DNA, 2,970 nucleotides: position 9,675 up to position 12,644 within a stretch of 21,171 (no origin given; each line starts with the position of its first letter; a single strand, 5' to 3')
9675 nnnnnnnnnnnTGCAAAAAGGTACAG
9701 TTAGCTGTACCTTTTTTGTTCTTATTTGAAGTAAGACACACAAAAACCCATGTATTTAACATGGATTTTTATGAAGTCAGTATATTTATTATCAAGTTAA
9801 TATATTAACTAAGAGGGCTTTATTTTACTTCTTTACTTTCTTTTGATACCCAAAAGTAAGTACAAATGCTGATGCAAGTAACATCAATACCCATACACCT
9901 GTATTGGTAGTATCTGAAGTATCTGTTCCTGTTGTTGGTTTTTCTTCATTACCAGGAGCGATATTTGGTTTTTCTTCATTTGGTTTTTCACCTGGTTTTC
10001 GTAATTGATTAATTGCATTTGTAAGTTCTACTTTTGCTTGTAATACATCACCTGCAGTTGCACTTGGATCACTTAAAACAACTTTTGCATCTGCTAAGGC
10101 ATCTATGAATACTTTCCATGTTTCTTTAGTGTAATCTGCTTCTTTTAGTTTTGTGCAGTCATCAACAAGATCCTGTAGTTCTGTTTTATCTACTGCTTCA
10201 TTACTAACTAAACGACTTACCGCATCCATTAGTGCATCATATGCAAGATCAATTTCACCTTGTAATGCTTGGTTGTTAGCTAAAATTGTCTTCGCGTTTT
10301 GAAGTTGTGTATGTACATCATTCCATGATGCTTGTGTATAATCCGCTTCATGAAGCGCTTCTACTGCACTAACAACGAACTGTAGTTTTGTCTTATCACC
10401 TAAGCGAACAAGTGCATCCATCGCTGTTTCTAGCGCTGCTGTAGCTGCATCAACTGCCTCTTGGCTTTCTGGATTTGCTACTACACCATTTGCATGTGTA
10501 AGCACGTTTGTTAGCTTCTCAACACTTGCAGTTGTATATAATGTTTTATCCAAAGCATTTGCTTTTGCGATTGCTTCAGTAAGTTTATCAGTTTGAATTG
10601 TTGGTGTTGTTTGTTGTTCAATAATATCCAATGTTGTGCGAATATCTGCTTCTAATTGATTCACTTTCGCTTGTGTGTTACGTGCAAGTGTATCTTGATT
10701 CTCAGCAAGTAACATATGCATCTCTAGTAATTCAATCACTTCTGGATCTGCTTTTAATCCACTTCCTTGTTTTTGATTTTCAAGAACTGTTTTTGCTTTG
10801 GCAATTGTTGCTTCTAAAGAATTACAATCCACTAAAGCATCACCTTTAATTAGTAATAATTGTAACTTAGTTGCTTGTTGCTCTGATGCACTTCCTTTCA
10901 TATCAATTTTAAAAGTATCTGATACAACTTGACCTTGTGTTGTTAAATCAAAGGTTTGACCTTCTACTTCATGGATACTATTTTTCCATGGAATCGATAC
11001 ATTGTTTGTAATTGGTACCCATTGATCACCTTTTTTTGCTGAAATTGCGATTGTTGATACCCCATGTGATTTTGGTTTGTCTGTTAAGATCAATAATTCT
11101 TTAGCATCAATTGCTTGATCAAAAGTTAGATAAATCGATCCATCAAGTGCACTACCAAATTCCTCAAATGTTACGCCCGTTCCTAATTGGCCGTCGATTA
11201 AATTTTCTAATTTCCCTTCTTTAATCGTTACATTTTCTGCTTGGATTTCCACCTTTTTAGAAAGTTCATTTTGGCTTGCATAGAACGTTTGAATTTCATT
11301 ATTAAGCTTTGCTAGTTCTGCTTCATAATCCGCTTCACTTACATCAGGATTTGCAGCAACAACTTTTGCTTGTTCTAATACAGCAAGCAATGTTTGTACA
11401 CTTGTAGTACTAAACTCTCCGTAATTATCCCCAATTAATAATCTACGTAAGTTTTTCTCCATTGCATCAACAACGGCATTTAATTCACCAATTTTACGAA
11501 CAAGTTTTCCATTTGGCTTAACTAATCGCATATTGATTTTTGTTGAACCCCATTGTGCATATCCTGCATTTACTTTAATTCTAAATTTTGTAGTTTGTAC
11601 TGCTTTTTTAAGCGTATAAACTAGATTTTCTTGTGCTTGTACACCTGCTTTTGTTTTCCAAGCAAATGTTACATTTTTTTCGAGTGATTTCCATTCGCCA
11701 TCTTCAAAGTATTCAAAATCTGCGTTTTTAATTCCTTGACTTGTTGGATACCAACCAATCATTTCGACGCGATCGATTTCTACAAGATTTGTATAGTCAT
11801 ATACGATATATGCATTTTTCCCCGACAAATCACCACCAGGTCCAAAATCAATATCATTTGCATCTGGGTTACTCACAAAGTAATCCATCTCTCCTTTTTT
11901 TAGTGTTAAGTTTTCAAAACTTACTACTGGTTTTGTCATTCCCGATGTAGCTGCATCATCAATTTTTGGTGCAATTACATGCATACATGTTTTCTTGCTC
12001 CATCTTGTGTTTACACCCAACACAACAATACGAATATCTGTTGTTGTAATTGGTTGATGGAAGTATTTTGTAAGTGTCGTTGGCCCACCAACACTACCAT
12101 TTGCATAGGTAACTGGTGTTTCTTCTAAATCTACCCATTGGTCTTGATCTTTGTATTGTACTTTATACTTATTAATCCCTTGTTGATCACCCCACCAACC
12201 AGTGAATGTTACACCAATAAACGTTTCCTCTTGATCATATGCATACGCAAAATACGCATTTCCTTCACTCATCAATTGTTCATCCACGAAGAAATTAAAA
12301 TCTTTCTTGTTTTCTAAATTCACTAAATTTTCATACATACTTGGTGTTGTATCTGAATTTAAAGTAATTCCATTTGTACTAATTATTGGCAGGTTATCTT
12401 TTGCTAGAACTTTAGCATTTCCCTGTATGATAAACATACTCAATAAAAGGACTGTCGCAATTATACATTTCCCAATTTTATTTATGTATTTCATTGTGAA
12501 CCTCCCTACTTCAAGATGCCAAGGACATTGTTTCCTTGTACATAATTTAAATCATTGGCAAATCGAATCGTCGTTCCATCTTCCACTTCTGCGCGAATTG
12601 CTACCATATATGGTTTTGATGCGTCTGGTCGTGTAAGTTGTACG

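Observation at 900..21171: GH112-centred host-glycan harvesting locus whose extracellular half lacks every known disaccharide-releasing family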

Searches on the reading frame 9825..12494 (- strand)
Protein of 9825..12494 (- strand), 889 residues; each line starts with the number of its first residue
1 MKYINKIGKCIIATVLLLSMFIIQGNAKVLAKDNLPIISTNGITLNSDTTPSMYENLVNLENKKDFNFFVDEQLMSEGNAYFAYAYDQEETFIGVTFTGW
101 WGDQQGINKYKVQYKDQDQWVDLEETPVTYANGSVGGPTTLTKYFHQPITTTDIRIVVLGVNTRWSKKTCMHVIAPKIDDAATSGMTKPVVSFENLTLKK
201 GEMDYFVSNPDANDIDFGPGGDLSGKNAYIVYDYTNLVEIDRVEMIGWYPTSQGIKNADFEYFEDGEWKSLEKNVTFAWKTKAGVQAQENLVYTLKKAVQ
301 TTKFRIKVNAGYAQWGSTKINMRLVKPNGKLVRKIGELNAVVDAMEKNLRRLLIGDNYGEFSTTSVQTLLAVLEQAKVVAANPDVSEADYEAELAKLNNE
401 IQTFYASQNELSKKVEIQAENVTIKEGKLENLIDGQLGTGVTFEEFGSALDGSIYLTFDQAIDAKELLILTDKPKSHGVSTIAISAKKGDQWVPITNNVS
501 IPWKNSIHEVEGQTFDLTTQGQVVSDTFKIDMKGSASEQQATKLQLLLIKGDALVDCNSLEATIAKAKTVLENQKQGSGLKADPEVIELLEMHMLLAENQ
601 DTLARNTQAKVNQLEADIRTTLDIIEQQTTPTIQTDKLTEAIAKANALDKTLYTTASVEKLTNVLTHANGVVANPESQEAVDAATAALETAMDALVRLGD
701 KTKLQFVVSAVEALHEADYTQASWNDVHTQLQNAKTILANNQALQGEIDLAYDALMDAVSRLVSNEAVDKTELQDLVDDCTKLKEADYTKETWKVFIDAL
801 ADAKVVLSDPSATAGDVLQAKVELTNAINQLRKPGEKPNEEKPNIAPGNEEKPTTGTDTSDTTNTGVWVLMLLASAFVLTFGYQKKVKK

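Call 4: search_protein_families(library=pfam, proteins=[window:9825-12494:-], max_evalue=0.01)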
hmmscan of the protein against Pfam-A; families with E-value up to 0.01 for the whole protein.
window:9825-12494:- (889 aa): 2 families
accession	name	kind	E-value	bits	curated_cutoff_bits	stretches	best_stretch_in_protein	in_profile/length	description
PF07554.19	FIVAR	-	3.6e-19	69.6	29.2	3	769-831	1-70/71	FIVAR domain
PF00754.31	F5_F8_type_C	-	1.4e-08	35.4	28.2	1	87-166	42-122/127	F5/8 type C domain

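Call 7: search_solved_structures(query=window:9825-12494:-, max_evalue=0.01)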
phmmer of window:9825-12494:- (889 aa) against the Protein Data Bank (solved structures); distinct sequences matched with E-value up to 0.01: 0.

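Call 9: search_protein_families(library=ncbifam, proteins=[window:9825-12494:-], max_evalue=0.01)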
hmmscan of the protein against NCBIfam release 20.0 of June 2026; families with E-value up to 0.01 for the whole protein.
window:9825-12494:- (889 aa): 3 families
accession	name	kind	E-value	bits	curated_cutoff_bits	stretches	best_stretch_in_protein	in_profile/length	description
NF046019.1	ZmpB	exception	3.8e-26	90.7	3000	1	633-839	412-615/1969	zinc metalloprotease B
NF047897.1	LctobiosidLnbX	equivalog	2.9e-18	65.2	2500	2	766-850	1414-1495/1498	lacto-N-biosidase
NF041578.1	betaarabinsidaseHypBA2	equivalog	1.9e-09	35.5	3200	2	766-831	1643-1708/1709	beta-L-arabinobiosidase HypBA2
